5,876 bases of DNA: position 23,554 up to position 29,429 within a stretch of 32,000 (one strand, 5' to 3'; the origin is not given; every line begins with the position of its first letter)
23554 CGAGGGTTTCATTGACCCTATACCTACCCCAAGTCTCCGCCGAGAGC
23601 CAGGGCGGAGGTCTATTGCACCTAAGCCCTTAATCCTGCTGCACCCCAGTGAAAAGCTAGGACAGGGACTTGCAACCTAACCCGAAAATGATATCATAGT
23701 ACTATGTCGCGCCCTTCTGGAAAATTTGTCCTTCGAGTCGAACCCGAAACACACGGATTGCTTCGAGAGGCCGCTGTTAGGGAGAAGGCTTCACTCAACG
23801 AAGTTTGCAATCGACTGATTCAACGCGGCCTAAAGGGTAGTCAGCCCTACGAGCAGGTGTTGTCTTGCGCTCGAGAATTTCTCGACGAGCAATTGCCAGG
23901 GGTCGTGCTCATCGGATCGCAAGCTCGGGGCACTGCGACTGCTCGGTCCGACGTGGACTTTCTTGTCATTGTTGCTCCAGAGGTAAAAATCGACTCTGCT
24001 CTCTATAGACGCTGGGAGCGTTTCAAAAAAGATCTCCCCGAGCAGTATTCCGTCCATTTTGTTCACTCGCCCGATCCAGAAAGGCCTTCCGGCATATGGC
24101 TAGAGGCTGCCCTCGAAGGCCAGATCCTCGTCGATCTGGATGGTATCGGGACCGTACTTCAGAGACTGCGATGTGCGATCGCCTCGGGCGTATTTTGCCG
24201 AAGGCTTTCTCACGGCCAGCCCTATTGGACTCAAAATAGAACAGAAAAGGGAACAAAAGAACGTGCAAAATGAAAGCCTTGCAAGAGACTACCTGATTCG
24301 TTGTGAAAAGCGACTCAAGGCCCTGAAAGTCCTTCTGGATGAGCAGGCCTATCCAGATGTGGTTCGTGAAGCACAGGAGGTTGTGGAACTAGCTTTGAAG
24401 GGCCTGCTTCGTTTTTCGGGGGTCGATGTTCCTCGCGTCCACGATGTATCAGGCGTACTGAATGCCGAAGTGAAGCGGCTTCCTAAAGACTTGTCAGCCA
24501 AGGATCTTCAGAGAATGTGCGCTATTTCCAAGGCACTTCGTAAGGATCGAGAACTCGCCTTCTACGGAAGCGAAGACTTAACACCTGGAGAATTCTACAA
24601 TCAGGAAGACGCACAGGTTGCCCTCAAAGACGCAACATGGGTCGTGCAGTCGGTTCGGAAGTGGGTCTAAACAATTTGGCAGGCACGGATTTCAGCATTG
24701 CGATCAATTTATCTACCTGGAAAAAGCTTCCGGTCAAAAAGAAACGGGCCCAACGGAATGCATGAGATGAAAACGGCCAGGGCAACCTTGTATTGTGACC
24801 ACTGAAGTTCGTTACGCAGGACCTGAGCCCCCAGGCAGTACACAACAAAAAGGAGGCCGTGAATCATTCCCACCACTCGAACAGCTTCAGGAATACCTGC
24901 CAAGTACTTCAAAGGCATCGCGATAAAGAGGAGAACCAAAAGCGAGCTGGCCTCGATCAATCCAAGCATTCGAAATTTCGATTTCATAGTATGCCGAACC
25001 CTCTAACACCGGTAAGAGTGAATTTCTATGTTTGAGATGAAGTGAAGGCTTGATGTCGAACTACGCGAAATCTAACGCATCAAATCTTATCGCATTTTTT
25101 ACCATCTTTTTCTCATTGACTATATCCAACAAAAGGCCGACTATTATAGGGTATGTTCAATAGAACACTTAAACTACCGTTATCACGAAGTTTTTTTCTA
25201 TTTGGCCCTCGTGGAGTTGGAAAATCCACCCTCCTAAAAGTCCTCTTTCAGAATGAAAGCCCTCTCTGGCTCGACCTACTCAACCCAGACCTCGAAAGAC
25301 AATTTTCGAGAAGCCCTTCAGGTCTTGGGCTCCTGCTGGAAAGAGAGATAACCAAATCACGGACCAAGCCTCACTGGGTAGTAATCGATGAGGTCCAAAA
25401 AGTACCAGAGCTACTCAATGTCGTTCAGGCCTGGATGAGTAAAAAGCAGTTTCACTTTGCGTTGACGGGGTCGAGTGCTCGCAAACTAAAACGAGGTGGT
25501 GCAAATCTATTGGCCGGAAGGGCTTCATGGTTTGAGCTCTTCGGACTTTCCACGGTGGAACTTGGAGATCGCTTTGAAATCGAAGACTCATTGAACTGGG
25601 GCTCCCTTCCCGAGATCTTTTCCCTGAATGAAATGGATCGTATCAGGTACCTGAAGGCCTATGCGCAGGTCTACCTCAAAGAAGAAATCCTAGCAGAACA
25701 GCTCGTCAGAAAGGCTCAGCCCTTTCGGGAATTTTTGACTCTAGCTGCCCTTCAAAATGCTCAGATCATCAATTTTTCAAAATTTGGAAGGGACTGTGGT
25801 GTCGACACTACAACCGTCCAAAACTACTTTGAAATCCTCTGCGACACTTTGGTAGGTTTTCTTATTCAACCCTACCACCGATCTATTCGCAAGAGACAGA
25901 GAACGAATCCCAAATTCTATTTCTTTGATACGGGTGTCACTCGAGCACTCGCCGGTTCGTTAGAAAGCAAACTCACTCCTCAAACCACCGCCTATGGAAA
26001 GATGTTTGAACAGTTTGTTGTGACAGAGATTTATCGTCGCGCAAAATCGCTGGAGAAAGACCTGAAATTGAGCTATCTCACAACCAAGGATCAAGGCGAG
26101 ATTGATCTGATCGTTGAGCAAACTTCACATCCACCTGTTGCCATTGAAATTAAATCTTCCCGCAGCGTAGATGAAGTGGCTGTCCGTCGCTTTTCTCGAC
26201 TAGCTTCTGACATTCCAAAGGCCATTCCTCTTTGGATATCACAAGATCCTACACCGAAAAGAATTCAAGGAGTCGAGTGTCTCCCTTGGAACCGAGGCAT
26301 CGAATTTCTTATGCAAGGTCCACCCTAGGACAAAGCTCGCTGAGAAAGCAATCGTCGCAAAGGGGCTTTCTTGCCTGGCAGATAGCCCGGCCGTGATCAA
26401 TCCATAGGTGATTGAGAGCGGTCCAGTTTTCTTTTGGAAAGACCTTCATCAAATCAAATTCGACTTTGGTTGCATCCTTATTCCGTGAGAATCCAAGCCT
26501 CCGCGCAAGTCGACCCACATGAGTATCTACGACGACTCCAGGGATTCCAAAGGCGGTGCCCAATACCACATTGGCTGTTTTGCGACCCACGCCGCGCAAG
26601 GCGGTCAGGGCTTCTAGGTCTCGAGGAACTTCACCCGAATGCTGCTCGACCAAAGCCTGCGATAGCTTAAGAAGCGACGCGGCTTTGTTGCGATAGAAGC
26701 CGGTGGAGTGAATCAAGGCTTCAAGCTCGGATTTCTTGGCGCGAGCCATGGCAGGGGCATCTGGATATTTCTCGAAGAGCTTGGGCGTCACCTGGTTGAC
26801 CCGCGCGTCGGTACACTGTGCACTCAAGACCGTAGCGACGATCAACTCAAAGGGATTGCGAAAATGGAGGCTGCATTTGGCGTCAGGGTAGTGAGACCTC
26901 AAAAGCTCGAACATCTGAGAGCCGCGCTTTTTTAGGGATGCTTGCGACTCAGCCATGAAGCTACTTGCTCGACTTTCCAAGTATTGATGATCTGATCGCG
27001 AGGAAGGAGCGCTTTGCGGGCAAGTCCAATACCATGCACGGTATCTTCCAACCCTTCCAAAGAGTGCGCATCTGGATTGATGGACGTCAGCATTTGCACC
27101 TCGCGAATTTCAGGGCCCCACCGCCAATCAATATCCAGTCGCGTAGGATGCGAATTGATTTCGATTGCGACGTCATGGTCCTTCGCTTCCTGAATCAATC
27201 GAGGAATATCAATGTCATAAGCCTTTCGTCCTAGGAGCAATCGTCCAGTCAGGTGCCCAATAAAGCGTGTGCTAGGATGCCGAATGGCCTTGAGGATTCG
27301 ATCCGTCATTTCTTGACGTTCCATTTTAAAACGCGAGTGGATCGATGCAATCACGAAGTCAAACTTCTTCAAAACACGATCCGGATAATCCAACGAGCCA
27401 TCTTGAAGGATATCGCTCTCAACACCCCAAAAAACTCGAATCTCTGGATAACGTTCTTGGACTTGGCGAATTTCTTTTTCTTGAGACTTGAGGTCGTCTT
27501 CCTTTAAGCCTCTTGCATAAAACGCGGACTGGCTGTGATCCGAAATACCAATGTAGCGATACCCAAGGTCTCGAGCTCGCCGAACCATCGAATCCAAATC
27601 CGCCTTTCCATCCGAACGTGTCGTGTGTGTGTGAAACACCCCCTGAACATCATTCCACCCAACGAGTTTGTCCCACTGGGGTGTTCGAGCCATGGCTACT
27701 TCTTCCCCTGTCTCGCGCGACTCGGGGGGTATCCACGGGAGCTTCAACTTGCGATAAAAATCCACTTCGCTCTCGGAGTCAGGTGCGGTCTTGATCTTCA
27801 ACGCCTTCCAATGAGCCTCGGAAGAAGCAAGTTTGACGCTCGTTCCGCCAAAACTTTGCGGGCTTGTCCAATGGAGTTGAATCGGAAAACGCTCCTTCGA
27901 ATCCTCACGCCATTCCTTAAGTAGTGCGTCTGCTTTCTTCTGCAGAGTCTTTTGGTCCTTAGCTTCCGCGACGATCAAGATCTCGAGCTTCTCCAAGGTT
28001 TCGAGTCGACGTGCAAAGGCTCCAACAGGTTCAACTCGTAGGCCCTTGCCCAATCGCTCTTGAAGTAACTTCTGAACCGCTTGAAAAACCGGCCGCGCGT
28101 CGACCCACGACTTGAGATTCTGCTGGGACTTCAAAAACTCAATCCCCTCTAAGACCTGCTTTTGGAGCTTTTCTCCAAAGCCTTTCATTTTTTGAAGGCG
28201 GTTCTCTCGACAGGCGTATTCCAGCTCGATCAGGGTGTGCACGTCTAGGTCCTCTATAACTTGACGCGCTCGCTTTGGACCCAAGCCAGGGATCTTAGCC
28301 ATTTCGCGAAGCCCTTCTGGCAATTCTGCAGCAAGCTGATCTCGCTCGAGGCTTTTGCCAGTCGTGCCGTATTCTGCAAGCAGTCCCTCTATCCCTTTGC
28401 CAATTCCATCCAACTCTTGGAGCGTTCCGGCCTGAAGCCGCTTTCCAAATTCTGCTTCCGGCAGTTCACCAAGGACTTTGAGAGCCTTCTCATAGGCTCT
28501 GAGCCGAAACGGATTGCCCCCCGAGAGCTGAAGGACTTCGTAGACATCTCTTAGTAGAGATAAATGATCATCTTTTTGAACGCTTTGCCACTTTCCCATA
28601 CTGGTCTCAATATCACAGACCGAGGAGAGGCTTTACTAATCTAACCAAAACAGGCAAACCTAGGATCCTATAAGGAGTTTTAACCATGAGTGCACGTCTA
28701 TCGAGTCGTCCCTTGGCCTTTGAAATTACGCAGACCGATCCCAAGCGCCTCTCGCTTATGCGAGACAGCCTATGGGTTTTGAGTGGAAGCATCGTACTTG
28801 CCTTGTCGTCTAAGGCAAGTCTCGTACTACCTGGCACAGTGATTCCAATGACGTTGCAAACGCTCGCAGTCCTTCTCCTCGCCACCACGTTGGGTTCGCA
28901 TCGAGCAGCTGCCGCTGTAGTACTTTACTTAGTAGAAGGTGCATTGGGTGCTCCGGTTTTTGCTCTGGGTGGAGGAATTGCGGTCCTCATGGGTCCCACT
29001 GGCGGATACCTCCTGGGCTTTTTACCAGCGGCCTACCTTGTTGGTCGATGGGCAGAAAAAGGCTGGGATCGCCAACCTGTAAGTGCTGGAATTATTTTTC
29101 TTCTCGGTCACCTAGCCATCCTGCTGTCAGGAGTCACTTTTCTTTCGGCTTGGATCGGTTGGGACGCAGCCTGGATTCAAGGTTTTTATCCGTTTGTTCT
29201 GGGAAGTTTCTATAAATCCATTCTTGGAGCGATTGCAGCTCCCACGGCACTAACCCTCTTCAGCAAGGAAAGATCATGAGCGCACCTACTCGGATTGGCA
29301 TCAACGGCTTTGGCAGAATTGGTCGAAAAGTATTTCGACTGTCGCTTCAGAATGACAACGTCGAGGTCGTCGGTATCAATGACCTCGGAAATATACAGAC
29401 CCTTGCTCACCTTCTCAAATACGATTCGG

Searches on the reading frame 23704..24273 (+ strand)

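Call 33: search_protein_families(library=pfam, proteins=[window:23704-24273:+], max_evalue=0.001)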
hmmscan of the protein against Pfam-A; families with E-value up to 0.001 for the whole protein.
window:23704-24273:+ (189 aa): 3 families
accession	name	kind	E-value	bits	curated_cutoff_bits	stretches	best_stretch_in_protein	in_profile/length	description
PF01909.29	NTP_transf_2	-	9e-08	32.8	21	1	66-120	16-72/93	Nucleotidyltransferase domain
PF05534.18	HicB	-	2.1e-05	24.8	21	1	5-33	17-45/51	HicB family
PF18765.7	Polbeta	-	4.1e-05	24.1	26.9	1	64-141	13-86/93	Polymerase beta, Nucleotidyltransferase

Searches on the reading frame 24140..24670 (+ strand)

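Call 33: search_protein_families(library=pfam, proteins=[window:24140-24670:+], max_evalue=0.001)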
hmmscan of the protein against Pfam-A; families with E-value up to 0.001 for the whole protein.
window:24140-24670:+ (176 aa): 1 family
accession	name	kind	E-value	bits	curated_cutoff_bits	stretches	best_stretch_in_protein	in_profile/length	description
PF05168.19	HEPN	-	1.3e-17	64.5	22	1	49-174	2-116/117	HEPN domain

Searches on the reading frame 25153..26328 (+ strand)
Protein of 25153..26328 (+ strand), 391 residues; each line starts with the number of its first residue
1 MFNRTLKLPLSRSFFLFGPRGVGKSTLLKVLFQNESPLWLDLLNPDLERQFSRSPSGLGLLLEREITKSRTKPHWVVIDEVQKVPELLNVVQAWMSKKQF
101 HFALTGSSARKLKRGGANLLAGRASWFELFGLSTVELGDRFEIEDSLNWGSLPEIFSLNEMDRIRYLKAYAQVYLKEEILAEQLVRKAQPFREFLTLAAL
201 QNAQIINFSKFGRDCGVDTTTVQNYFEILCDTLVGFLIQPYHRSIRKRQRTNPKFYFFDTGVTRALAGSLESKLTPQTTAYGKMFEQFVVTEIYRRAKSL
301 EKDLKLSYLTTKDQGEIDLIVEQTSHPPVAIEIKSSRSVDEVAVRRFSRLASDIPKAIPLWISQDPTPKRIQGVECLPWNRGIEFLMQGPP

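Call 33: search_protein_families(library=pfam, proteins=[window:25153-26328:+], max_evalue=0.001)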
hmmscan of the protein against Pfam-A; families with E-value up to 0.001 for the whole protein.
window:25153-26328:+ (391 aa): 5 families
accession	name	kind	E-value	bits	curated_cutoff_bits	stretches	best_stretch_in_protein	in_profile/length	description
PF13635.12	DUF4143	-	7.8e-37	126.9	28.1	1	178-336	3-160/160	Domain of unknown function (DUF4143)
PF13173.12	AAA_14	-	6.8e-22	78.3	27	1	14-137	5-128/129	AAA domain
PF13401.12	AAA_22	-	2.5e-05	25.1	27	0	13-107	7-123/130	AAA domain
PF01637.24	ATPase_2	-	0.00062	20.1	33.2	0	14-34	23-43/225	ATPase domain predominantly from Archaea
PF00005.33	ABC_tran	-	0.00065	20.7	25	0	5-37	5-37/137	ABC transporter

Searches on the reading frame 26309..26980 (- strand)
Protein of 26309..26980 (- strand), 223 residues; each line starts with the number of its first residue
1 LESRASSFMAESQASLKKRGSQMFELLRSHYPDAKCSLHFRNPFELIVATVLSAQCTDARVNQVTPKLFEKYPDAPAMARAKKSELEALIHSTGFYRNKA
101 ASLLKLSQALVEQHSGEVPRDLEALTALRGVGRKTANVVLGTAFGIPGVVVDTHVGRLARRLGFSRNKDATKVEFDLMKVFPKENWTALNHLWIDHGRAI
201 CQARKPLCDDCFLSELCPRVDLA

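Call 33: search_protein_families(library=pfam, proteins=[window:26309-26980:-], max_evalue=0.001)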
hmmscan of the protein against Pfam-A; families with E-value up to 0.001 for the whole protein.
window:26309-26980:- (223 aa): 3 families
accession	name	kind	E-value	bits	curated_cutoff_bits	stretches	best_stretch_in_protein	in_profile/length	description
PF00730.31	HhH-GPD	-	7.6e-27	94.2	26.2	1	48-183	1-108/108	HhH-GPD superfamily base excision DNA repair protein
PF00633.29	HHH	-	1.1e-06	28.6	24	1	114-140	2-28/30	Helix-hairpin-helix motif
PF10576.14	EndIII_4Fe-2S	-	4.9e-05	23.9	20.5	1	201-217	1-17/17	Iron-sulfur binding domain of endonuclease III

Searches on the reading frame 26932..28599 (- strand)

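Call 33: search_protein_families(library=pfam, proteins=[window:26932-28599:-], max_evalue=0.001)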
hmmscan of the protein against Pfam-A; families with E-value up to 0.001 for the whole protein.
window:26932-28599:- (555 aa): 4 families
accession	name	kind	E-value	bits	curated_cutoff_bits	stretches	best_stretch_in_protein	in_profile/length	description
PF14716.13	HHH_8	-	7.2e-13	49.2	30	1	14-82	8-72/73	Helix-hairpin-helix domain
PF02811.25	PHP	-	2.8e-11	44.5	26.4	1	322-484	2-164/164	PHP domain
PF14520.12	HHH_5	-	1.4e-10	41.9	27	1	98-152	2-54/57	Helix-hairpin-helix domain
PF14791.11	DNA_pol_B_thumb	-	0.00034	20.8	25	0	274-296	41-63/63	DNA polymerase beta thumb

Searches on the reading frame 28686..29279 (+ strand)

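Call 33: search_protein_families(library=pfam, proteins=[window:28686-29279:+], max_evalue=0.001)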
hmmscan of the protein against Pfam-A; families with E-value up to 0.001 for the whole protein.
window:28686-29279:+ (197 aa): 1 family
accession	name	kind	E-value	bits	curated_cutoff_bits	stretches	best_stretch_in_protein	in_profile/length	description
PF02632.19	BioY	-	1.4e-32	113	25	1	51-187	2-137/140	BioY family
